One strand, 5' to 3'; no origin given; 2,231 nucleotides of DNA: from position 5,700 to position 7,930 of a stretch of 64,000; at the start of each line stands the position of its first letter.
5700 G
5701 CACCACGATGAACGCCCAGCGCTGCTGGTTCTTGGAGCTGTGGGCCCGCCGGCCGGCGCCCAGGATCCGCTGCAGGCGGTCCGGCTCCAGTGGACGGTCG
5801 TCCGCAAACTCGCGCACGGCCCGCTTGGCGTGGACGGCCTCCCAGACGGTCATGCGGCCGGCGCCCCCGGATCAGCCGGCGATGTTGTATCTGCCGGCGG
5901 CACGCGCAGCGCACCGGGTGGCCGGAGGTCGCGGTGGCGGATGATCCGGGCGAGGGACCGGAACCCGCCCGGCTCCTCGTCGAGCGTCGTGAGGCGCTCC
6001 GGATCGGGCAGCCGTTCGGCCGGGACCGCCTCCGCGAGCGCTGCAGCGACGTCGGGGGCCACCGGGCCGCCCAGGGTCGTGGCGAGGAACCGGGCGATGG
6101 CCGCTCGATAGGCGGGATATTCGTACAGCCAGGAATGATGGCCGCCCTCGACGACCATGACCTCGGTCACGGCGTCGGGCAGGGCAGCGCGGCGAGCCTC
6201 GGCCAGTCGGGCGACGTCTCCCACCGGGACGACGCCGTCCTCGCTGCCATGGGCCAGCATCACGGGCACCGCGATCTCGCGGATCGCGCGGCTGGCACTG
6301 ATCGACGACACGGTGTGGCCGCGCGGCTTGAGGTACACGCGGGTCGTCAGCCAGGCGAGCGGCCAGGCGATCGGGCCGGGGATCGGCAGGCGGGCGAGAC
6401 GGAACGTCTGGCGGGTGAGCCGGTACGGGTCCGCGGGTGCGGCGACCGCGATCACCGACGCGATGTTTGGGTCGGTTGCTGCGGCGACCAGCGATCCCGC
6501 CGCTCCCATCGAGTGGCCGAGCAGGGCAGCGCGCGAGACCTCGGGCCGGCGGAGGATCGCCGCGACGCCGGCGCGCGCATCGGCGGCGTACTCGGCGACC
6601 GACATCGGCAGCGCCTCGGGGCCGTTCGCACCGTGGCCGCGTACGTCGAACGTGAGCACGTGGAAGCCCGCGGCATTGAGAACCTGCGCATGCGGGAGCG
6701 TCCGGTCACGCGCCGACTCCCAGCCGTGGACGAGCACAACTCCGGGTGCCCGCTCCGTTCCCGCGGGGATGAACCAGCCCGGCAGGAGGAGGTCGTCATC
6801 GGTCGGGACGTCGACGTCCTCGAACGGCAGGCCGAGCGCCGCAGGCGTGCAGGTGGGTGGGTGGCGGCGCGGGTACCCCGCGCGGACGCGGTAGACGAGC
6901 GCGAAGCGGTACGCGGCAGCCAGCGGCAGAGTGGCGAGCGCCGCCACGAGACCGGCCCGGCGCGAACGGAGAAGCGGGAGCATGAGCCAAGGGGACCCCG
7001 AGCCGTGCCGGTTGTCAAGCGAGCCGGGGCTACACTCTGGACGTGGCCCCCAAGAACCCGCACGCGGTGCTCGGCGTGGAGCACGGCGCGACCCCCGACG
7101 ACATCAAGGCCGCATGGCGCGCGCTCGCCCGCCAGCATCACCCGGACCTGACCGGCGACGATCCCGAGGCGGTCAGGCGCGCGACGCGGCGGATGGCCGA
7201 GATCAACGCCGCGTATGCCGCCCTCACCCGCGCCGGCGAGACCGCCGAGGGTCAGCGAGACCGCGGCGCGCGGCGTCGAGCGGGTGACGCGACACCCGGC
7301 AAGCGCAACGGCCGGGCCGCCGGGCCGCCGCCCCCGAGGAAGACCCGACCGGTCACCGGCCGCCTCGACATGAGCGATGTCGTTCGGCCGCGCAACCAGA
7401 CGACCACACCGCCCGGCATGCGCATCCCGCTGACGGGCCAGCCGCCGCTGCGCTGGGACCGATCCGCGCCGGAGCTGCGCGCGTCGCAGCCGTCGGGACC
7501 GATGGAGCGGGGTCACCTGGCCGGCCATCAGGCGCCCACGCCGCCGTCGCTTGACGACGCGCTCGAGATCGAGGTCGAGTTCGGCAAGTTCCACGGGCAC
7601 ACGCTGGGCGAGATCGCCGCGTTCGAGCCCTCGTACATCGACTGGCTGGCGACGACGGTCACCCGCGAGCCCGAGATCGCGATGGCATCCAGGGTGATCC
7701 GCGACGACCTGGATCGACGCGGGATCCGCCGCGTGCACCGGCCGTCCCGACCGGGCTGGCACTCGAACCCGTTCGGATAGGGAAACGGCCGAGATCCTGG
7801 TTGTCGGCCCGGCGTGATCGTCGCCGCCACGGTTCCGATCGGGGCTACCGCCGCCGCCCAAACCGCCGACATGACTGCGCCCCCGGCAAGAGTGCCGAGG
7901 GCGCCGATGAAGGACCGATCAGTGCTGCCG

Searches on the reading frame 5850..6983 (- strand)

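Call 53: search_protein_families(library=pfam, proteins=[window:5850-6983:-], max_evalue=0.0001)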
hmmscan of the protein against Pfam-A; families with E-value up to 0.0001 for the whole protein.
window:5850-6983:- (377 aa): 6 families
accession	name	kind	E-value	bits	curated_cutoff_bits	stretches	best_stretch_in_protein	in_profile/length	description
PF12146.15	Hydrolase_4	-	2e-21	76.8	27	1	82-186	7-112/239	Serine aminopeptidase, S33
PF00561.26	Abhydrolase_1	-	9.3e-17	61.9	25.8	1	82-192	3-114/245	alpha/beta hydrolase fold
PF02129.25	Peptidase_S15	-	8.3e-06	26.1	23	0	71-189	10-136/262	X-Pro dipeptidyl-peptidase (S15 family)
PF12740.14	PETase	-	2.9e-05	24.1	28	0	77-181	52-156/263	PET hydrolase-like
PF00326.27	Peptidase_S9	-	4.1e-05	23.6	22.6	0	99-299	7-205/213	Prolyl oligopeptidase family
PF01738.24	DLH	-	4.5e-05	23.6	21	0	229-292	134-197/217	Dienelactone hydrolase family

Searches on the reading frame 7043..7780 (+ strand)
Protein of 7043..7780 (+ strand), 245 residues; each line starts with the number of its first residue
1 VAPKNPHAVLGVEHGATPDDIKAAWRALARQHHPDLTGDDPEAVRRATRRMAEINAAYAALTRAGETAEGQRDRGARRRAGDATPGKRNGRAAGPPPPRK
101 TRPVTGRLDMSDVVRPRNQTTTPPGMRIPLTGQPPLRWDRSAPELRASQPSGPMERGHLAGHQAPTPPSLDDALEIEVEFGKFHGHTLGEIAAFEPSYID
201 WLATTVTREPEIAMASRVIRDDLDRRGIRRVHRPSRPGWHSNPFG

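Call 53: search_protein_families(library=pfam, proteins=[window:7043-7780:+], max_evalue=0.0001)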
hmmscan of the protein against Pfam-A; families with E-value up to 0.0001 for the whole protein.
window:7043-7780:+ (245 aa): 2 families
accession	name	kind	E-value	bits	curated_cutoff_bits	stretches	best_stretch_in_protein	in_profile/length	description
PF00226.36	DnaJ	-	5.3e-12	46.1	27.8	1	6-63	2-55/63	DnaJ domain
PF20600.3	ExoX-like_C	-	1.4e-07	31.2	26.5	1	179-203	2-26/30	Exodeoxyribonuclease X-like C-terminal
